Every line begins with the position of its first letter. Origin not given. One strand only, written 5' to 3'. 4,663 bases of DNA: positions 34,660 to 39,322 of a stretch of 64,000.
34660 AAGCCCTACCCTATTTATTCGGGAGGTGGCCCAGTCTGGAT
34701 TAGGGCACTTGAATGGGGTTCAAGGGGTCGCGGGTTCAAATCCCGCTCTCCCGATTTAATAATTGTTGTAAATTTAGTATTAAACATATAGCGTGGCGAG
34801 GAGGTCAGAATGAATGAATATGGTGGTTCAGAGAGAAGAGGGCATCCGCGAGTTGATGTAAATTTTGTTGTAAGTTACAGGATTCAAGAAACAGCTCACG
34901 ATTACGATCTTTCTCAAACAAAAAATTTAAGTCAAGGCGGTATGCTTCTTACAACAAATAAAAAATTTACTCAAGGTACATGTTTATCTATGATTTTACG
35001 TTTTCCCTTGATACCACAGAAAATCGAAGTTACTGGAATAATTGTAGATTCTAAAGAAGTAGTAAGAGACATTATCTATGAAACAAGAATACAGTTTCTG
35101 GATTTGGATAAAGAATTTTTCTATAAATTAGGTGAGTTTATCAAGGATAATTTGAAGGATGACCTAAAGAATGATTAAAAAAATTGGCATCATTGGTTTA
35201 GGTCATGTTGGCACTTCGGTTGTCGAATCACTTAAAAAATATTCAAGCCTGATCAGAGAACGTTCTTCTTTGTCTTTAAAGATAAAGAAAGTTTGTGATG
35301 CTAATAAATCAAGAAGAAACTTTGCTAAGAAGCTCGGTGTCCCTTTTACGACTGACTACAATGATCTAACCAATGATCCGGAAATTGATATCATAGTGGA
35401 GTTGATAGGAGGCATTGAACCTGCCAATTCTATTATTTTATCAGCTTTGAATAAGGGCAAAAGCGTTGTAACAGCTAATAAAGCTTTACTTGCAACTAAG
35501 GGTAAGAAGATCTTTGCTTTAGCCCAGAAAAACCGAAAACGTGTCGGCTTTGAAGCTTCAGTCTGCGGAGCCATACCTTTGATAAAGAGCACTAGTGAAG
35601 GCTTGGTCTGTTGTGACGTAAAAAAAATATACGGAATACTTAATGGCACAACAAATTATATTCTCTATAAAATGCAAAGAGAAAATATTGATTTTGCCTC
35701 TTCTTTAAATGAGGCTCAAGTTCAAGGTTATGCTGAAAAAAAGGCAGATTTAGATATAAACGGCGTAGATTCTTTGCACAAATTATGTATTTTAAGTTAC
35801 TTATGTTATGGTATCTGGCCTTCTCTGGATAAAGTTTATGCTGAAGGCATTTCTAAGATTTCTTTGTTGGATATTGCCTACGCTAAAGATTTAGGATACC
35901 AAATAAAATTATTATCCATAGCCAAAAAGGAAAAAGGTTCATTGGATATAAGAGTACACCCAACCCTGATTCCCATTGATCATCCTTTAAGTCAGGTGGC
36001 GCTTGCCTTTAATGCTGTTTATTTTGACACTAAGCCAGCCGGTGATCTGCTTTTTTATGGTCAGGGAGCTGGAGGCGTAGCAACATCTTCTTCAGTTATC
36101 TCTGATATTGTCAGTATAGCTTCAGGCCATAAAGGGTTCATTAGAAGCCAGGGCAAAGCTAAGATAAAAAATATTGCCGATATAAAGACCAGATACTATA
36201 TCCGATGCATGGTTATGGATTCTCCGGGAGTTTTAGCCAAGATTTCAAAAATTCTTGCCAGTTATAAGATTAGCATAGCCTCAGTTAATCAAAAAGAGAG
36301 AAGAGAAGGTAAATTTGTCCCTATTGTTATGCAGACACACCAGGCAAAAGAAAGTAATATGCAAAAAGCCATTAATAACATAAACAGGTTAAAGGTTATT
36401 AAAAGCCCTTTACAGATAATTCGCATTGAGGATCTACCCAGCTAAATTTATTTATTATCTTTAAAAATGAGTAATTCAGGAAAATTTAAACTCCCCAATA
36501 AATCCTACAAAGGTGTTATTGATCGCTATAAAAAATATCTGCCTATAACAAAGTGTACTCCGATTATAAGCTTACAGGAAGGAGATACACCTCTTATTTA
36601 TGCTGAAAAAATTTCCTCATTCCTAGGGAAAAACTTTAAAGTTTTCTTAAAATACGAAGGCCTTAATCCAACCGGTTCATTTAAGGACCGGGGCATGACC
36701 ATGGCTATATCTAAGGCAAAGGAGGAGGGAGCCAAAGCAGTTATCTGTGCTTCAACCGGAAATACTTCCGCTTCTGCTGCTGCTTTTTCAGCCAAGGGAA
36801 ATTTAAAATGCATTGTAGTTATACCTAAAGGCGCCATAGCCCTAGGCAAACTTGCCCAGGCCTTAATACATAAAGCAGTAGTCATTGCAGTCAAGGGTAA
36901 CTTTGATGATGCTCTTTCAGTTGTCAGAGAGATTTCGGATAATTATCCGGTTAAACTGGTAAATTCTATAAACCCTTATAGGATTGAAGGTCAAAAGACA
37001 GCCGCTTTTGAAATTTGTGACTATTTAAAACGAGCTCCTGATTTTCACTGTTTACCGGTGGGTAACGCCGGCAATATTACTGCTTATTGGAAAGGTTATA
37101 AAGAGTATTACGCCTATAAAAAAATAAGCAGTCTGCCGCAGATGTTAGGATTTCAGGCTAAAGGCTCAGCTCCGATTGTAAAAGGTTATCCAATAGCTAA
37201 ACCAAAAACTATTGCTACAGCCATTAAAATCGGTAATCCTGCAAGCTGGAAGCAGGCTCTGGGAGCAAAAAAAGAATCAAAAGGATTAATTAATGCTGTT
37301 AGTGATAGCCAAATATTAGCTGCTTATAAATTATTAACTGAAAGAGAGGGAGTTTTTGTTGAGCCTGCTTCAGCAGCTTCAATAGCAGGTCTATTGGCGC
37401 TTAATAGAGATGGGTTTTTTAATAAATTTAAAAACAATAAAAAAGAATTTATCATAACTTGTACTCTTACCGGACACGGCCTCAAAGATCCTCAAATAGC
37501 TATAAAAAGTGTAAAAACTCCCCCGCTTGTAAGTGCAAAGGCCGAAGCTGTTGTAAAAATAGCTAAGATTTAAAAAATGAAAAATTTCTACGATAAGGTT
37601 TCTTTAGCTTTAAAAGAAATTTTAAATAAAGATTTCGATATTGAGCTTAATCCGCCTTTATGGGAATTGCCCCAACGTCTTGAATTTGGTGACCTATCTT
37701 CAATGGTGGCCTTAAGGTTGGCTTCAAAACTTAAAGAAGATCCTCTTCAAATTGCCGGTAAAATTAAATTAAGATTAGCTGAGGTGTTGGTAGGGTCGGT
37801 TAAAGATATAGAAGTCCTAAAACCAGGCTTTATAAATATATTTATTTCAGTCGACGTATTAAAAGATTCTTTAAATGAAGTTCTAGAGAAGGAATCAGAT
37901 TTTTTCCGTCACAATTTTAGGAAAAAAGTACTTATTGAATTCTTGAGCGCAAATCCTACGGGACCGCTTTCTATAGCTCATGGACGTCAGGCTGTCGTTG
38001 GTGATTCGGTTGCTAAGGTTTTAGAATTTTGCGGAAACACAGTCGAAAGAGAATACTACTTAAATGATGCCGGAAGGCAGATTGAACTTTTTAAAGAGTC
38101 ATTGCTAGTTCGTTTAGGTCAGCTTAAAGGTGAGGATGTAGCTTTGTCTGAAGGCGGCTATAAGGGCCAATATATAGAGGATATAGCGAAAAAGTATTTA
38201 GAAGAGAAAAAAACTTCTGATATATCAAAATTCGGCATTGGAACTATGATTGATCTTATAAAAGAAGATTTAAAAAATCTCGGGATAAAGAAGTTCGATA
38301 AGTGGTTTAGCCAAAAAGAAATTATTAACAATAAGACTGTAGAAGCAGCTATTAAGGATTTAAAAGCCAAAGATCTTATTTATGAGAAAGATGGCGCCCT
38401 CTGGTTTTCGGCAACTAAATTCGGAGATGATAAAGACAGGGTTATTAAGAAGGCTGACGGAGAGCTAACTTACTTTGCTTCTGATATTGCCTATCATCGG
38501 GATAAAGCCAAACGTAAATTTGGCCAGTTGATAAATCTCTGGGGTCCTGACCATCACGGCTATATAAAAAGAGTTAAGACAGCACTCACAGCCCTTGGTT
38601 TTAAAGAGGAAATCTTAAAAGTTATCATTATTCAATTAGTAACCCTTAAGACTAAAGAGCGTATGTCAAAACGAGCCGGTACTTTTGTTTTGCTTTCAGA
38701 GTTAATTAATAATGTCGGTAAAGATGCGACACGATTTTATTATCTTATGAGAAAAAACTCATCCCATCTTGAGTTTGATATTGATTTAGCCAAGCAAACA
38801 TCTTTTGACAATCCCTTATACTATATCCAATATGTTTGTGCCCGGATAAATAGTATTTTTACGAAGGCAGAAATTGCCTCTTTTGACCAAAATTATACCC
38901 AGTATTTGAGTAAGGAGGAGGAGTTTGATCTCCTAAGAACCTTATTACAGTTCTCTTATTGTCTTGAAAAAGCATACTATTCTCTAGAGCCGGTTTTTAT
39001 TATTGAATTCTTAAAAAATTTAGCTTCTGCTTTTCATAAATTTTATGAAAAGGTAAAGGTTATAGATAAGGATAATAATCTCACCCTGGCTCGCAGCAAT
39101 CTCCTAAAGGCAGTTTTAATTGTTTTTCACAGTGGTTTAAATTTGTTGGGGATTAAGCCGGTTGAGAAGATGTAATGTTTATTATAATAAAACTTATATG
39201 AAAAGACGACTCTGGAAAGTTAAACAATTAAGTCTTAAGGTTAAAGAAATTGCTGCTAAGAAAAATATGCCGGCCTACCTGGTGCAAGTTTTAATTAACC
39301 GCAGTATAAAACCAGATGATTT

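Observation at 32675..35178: Expansion of single-domain PilZ c-di-GMP receptor genes: seven in 64 kb, four packed around tRNA-Pro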

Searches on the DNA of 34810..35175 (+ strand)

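Call 59: search_rna_families(sources=[L039, L044, L046, L050, L059, L072, L087], threshold=gathering)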
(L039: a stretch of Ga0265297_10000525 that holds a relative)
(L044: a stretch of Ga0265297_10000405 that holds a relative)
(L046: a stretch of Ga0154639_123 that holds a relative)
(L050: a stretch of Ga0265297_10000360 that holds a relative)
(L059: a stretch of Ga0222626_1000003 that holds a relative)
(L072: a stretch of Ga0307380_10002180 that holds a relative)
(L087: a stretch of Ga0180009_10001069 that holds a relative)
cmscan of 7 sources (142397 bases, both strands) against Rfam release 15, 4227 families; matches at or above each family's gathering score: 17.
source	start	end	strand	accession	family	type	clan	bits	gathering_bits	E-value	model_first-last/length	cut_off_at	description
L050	16426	16511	+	RF01051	c-di-GMP-I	Cis-reg; riboswitch;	CL00126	71.5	35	1.1e-11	1-87/87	no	c-di-GMP-I riboswitch aptamer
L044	16424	16509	+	RF01051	c-di-GMP-I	Cis-reg; riboswitch;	CL00126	71.3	35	1.2e-11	1-87/87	no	c-di-GMP-I riboswitch aptamer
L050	6511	6583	+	RF00005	tRNA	Gene; tRNA;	CL00001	70.3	29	5.6e-13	1-71/71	no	tRNA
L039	6184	6256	+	RF00005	tRNA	Gene; tRNA;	CL00001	69.2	29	1.1e-12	1-71/71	no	tRNA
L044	6264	6336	+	RF00005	tRNA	Gene; tRNA;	CL00001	69.2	29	1.1e-12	1-71/71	no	tRNA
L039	6518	6588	+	RF00005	tRNA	Gene; tRNA;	CL00001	67.4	29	3.6e-12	1-71/71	no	tRNA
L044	6785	6855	+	RF00005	tRNA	Gene; tRNA;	CL00001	67.4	29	3.6e-12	1-71/71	no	tRNA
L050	6844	6914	+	RF00005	tRNA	Gene; tRNA;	CL00001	67.4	29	3.6e-12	1-71/71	no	tRNA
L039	16490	16575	+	RF01051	c-di-GMP-I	Cis-reg; riboswitch;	CL00126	65.7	35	2.8e-10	1-87/87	no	c-di-GMP-I riboswitch aptamer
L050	6617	6699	+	RF00005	tRNA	Gene; tRNA;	CL00001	58.8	29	8.3e-10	1-71/71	no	tRNA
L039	6357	6439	+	RF00005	tRNA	Gene; tRNA;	CL00001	58.1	29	1.3e-09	1-71/71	no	tRNA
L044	6372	6454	+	RF00005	tRNA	Gene; tRNA;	CL00001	56.5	29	3.7e-09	1-71/71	no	tRNA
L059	20091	20174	-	RF00005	tRNA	Gene; tRNA;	CL00001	55.7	29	5.8e-09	1-71/71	no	tRNA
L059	4667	4742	+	RF00005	tRNA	Gene; tRNA;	CL00001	54.9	29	1e-08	1-71/71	no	tRNA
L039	9597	9672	+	RF00005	tRNA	Gene; tRNA;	CL00001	54.5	29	1.3e-08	1-71/71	no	tRNA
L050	9804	9879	+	RF00005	tRNA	Gene; tRNA;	CL00001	54.5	29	1.3e-08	1-71/71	no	tRNA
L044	9713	9788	+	RF00005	tRNA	Gene; tRNA;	CL00001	52.9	29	3.5e-08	1-71/71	no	tRNA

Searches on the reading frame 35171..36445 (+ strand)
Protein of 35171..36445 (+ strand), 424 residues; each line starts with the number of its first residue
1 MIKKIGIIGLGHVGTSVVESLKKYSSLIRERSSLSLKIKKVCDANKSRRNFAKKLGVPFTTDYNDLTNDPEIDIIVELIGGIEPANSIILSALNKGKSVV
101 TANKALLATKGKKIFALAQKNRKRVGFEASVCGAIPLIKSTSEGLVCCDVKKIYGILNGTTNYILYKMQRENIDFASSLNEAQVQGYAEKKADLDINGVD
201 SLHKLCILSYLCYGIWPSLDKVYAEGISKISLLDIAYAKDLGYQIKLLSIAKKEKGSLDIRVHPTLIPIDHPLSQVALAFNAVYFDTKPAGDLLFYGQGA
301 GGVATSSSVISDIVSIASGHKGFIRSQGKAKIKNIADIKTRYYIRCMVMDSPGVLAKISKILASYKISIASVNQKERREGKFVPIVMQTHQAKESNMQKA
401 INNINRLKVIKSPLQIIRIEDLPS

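Call 11: find_encoding_contigs(protein=window:35171-36445:+, flank=10000, max_places=6)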
Protein window:35171-36445:+ (424 aa): 6 contigs read that carry it; 4 places shown.
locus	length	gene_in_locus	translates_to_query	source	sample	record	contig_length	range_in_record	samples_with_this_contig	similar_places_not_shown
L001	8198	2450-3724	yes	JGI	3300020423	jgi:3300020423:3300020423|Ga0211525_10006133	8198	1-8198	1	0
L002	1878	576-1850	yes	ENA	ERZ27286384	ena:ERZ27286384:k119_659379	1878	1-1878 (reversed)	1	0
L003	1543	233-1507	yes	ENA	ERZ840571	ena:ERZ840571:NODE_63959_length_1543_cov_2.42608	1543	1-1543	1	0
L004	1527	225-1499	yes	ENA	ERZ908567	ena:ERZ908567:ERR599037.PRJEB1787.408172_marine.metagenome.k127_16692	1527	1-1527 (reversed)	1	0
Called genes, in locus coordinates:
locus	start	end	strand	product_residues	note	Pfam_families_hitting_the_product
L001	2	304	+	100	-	?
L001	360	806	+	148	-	-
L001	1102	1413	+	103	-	PF07238:PilZ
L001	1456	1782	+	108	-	PF07238:PilZ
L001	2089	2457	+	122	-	PF07238:PilZ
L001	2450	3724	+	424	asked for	PF01408:GFO_IDH_MocA, PF03447:NAD_binding_3, PF00742:Homoserine_dh, PF13291:ACT_4 (faint), PF01842:ACT, PF22629:ACT_AHAS_ss (weak)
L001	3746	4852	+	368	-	PF00291:PALP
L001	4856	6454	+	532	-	PF03485:Arg_tRNA_synt_N, PF00750:tRNA-synt_1d, PF09334:tRNA-synt_1g (faint), PF05746:DALR_1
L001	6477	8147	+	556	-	PF01368:DHH, PF02272:DHHA1, PF17768:RecJ_OB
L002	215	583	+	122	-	PF07238:PilZ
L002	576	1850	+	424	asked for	PF01408:GFO_IDH_MocA, PF03447:NAD_binding_3, PF00742:Homoserine_dh, PF13291:ACT_4 (faint), PF01842:ACT, PF22629:ACT_AHAS_ss (weak)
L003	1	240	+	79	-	?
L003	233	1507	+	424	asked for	PF01408:GFO_IDH_MocA, PF03447:NAD_binding_3, PF00742:Homoserine_dh, PF13291:ACT_4 (faint), PF01842:ACT, PF22629:ACT_AHAS_ss (weak)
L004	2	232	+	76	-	?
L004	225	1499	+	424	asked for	PF01408:GFO_IDH_MocA, PF03447:NAD_binding_3, PF00742:Homoserine_dh, PF13291:ACT_4 (faint), PF01842:ACT, PF22629:ACT_AHAS_ss (weak)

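Call 12: find_related_loci(query=window:35171-36442:+, collection=genome_contigs, flank=10000)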
Query window:35171-36442:+ (424 aa) in genome_contigs; peptide patterns used: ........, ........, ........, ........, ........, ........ (x = any residue, [..] = any of these).
105 stretches matched a pattern; 1 encode a relative of the query (tblastn E <= 1e-3); 1 distinct loci.
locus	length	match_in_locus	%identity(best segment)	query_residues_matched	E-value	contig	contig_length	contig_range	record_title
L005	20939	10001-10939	39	4-317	2e-63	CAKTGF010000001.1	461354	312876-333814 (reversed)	MAG: uncultured Eubacterium sp. isolate REFINED_METABAT215_TOP10_CONTIGS_1500_ASSEMBLY_K77_MERGED__Hadza_PheChl_Fiber-Ha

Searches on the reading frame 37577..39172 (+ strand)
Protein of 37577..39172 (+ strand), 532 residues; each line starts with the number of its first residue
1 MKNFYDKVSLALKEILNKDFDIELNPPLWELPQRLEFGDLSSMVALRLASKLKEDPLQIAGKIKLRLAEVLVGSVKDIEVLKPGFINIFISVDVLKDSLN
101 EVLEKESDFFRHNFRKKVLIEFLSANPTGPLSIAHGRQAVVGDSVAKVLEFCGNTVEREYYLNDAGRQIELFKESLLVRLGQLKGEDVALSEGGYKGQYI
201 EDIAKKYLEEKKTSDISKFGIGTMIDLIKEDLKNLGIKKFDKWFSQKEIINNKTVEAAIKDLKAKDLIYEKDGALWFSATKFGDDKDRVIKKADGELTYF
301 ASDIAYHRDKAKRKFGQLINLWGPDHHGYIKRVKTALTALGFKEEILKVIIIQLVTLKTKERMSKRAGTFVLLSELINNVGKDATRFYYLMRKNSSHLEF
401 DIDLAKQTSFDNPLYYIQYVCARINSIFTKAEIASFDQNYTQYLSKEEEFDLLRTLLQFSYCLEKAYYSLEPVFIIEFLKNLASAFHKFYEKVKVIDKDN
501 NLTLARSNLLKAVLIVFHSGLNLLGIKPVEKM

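Call 14: find_homologous_proteins(query=window:37577-39172:+, max_evalue=1e-30)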
Query window:37577-39172:+ (532 aa): 7971 proteins with E <= 1e-30 among 8000 candidates; the best 120 are listed.
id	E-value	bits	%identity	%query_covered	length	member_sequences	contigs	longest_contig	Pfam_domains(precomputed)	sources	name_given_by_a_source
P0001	0.0e+0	1165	100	100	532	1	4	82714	PF09334.18,PF05746.22,PF00750.26,PF03485.22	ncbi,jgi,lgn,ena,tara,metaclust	tara:strand:+ start:177 stop:1775 length:1599 start_codon:yes stop_codon:yes gene_type:complete|meta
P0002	2.6e-240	817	70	100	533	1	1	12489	PF05746.22,PF00750.26,PF03485.22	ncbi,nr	ncbi:MAG: arginine--tRNA ligase [Candidatus Omnitrophica bacterium]|nr:arginine--tRNA ligase [Candid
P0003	8.4e-236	802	69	100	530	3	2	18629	PF09334.18,PF05746.22,PF00750.26,PF03485.22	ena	-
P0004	6.0e-235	799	68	100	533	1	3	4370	PF05746.22,PF00750.26,PF03485.22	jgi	jgi:arginyl-tRNA synthetase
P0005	7.2e-235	799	68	100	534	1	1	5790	PF05746.22,PF00750.26,PF03485.22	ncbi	-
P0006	1.3e-234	798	68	100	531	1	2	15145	PF09334.18,PF05746.22,PF00750.26,PF03485.22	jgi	-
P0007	2.4e-232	790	67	100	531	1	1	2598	PF09334.18,PF05746.22,PF00750.26,PF03485.22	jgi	jgi:arginyl-tRNA synthetase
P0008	6.2e-232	789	66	100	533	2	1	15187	PF01406.26,PF05746.22,PF00750.26,PF03485.22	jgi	jgi:arginyl-tRNA synthetase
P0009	7.7e-232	789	69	100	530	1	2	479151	PF09334.18,PF05746.22,PF00750.26,PF03485.22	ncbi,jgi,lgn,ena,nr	ncbi:MAG: arginine--tRNA ligase [Candidatus Omnitrophica bacterium]|jgi:arginyl-tRNA synthetase|nr:a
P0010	2.4e-229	781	67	100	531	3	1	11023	PF09334.18,PF05746.22,PF00750.26,PF03485.22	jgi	-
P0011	5.1e-227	773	67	100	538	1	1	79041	PF09334.18,PF05746.22,PF00750.26,PF03485.22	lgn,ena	-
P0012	6.9e-227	772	66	100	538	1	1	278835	PF09334.18,PF01406.26,PF05746.22,PF00750.26,PF03485.22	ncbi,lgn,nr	ncbi:MAG: arginine--tRNA ligase [Candidatus Omnitrophica bacterium]|nr:arginine--tRNA ligase [Candid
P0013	7.8e-226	769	66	100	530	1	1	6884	PF09334.18,PF05746.22,PF00750.26,PF03485.22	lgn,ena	-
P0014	5.3e-225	766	68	100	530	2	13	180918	PF09334.18,PF01406.26,PF05746.22,PF00750.26,PF03485.22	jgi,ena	-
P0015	1.3e-224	765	64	100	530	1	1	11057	PF05746.22,PF00750.26,PF03485.22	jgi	jgi:arginyl-tRNA synthetase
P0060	4.5e-214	730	62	100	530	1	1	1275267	PF05746.22,PF00750.26,PF03485.22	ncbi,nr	ncbi:MAG: arginine--tRNA ligase [Candidatus Omnitrophota bacterium]|nr:MAG: arginine--tRNA ligase [C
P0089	1.7e-205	702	60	100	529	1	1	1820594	PF09334.18,PF05746.22,PF00750.26,PF03485.22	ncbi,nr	ncbi:MAG: arginine--tRNA ligase [Candidatus Omnitrophota bacterium]|nr:MAG: arginine--tRNA ligase [C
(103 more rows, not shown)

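Call 20: find_encoding_contigs(protein=P0009, flank=10000, max_places=1)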
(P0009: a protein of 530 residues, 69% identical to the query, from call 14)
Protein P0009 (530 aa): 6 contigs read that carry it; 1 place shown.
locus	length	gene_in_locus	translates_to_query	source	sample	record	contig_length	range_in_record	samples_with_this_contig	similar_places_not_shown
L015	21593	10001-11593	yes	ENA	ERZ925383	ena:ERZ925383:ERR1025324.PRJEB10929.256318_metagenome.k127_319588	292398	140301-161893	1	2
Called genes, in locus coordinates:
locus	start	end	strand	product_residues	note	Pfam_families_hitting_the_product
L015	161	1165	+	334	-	PF01210:NAD_Gly3P_dh_N, PF03807:F420_oxidored (weak), PF07479:NAD_Gly3P_dh_C, PF20618:GPD_NAD_C_bact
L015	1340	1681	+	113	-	PF07238:PilZ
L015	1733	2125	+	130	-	PF07238:PilZ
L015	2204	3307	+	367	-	PF04055:Radical_SAM, PF13186:SPASM (weak)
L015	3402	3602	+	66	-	-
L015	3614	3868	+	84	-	-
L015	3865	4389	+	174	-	-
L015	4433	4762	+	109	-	-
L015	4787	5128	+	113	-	-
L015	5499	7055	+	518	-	PF00209:SNF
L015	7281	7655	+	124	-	PF07238:PilZ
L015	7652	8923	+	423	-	PF03447:NAD_binding_3, PF00742:Homoserine_dh, PF13291:ACT_4 (faint), PF01842:ACT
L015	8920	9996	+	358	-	PF00291:PALP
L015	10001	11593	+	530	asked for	PF03485:Arg_tRNA_synt_N, PF00750:tRNA-synt_1d, PF09334:tRNA-synt_1g (faint), PF05746:DALR_1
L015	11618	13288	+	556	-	PF01368:DHH, PF02272:DHHA1, PF17768:RecJ_OB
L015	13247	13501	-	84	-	PF00830:Ribosomal_L28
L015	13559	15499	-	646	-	PF00270:DEAD, PF04851:ResIII, PF22527:DEXQc_Suv3 (weak), PF00271:Helicase_C (weak), PF08148:DSHCT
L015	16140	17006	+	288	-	PF01261:AP_endonuc_2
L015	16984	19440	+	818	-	PF00133:tRNA-synt_1, PF01406:tRNA-synt_1e (faint), PF09334:tRNA-synt_1g, PF13603:tRNA-synt_1_2, PF00133:tRNA-synt_1, PF09334:tRNA-synt_1g, PF08264:Anticodon_1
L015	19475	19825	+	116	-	PF14520:HHH_5 (faint), PF14716:HHH_8 (faint), PF12826:HHH_2 (faint), PF12836:HHH_3, PF00633:HHH (faint)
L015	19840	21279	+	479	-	PF13567:DUF4131 (weak), PF03772:Competence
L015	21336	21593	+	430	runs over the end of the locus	PF24575:TPR_Slam (faint), PF13424:TPR_12 (faint), PF13428:TPR_14 (faint), PF13525:YfiO, PF00515:TPR_1 (weak), PF07719:TPR_2, PF13174:TPR_6 (weak), PF13181:TPR_8 (weak), +2 more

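Call 21: find_encoding_contigs(protein=P0060, flank=10000, max_places=1)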
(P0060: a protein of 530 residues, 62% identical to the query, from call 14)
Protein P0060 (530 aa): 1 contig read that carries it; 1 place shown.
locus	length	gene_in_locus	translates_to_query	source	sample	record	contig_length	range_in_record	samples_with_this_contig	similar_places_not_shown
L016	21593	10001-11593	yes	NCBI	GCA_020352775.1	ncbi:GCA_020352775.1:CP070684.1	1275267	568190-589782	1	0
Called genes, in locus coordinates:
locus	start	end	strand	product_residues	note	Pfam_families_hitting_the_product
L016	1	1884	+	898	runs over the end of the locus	PF00133:tRNA-synt_1, PF01406:tRNA-synt_1e (faint), PF09334:tRNA-synt_1g, PF13603:tRNA-synt_1_2 (weak), PF09334:tRNA-synt_1g (weak), PF08264:Anticodon_1, PF10458:Val_tRNA-synt_C (weak)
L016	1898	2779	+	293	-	PF02749:QRPTase_N, PF01729:QRPTase_C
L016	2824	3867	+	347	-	PF20330:DUF6625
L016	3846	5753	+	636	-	PF00270:DEAD (faint), PF04851:ResIII, PF17757:UvrB_inter, PF27431:UvrB_3rd, PF00271:Helicase_C, PF12344:UvrB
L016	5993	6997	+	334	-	PF01210:NAD_Gly3P_dh_N, PF03807:F420_oxidored, PF07479:NAD_Gly3P_dh_C, PF20618:GPD_NAD_C_bact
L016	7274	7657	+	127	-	PF07238:PilZ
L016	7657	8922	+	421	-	PF01408:GFO_IDH_MocA, PF03447:NAD_binding_3, PF00742:Homoserine_dh, PF13291:ACT_4 (faint), PF01842:ACT, PF22629:ACT_AHAS_ss (weak)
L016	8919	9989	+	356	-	PF00291:PALP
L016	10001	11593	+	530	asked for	PF03485:Arg_tRNA_synt_N, PF00750:tRNA-synt_1d, PF05746:DALR_1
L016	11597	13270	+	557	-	PF01368:DHH, PF02272:DHHA1, PF17768:RecJ_OB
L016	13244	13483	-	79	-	PF00830:Ribosomal_L28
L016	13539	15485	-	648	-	PF00270:DEAD, PF04851:ResIII, PF22527:DEXQc_Suv3 (weak), PF00271:Helicase_C, PF08148:DSHCT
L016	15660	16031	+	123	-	PF00072:Response_reg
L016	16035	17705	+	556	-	PF05157:MshEN, PF00437:T2SSE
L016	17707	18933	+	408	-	PF28597:T2SSF_N, PF00482:T2SSF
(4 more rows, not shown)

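Call 22: find_encoding_contigs(protein=P0089, flank=10000, max_places=1)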
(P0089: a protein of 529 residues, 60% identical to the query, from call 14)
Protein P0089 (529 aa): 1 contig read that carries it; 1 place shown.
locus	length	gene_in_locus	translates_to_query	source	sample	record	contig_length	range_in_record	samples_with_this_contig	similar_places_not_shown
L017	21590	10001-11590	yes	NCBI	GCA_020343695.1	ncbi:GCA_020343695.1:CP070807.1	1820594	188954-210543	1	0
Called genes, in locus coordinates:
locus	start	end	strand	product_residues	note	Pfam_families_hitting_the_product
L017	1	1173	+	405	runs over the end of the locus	PF00809:Pterin_bind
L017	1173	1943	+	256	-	PF02457:DAC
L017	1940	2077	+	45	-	-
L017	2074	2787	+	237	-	PF03740:PdxJ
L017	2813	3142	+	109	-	PF01648:ACPS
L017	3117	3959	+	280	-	PF01256:Carb_kinase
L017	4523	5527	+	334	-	PF01210:NAD_Gly3P_dh_N, PF07479:NAD_Gly3P_dh_C, PF20618:GPD_NAD_C_bact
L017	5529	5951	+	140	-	-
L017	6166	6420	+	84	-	-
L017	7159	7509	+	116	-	PF07238:PilZ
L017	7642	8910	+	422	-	PF01408:GFO_IDH_MocA (weak), PF03447:NAD_binding_3, PF00742:Homoserine_dh, PF01842:ACT, PF13291:ACT_4 (weak)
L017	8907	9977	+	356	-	PF00291:PALP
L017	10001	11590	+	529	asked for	PF03485:Arg_tRNA_synt_N, PF00750:tRNA-synt_1d, PF09334:tRNA-synt_1g (faint), PF05746:DALR_1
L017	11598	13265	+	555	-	PF01368:DHH, PF02272:DHHA1, PF17768:RecJ_OB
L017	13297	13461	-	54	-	PF00830:Ribosomal_L28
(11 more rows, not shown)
